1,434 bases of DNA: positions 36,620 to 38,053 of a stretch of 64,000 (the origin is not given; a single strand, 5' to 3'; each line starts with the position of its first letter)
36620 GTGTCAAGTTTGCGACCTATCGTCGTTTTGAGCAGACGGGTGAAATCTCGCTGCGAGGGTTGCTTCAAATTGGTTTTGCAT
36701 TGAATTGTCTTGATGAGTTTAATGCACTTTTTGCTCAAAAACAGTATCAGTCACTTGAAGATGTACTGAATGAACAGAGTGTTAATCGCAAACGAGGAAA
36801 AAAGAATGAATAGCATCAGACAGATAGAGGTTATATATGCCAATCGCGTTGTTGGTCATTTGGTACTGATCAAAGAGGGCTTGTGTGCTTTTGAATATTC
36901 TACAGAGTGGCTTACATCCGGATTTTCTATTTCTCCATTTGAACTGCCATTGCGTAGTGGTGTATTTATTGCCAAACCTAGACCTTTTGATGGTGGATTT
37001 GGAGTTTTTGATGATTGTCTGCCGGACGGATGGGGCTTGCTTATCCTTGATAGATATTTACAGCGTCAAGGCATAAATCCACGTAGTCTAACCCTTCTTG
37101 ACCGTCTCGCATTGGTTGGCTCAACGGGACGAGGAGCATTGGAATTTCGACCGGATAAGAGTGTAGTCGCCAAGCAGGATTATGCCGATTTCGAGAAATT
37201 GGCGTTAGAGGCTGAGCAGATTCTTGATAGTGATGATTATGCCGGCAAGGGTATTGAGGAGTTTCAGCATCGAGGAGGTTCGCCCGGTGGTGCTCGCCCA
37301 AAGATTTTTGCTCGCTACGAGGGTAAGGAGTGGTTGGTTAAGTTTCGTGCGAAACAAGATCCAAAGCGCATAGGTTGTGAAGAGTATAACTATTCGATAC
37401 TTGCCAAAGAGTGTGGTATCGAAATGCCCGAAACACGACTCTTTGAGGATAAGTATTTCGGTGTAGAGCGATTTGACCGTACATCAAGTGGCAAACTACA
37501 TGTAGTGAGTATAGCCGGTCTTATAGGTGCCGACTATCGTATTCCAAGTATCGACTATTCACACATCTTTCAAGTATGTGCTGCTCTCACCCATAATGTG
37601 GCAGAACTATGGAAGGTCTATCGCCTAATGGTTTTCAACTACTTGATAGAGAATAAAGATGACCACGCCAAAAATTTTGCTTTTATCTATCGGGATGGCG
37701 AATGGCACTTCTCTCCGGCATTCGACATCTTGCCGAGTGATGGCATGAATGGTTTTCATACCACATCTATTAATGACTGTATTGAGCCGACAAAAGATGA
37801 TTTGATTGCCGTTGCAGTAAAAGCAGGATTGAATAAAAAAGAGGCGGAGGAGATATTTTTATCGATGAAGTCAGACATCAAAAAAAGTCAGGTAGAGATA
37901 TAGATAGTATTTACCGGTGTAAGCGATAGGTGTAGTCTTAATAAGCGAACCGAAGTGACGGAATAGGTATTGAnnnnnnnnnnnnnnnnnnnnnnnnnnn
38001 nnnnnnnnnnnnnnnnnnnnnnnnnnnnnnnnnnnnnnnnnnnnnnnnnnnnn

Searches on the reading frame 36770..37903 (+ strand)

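Call 55: search_protein_families(library=pfam, proteins=[window:36770-37903:+], max_evalue=0.001)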
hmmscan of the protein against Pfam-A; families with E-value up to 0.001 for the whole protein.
window:36770-37903:+ (377 aa): 2 families
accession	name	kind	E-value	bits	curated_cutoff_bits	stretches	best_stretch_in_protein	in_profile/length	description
PF07804.18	HipA_C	-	1.9e-44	152.3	30.5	1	171-371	2-210/213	HipA-like C-terminal domain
PF13657.11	Couple_hipA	-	2.6e-16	60.4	22.5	1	20-126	2-98/99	HipA N-terminal domain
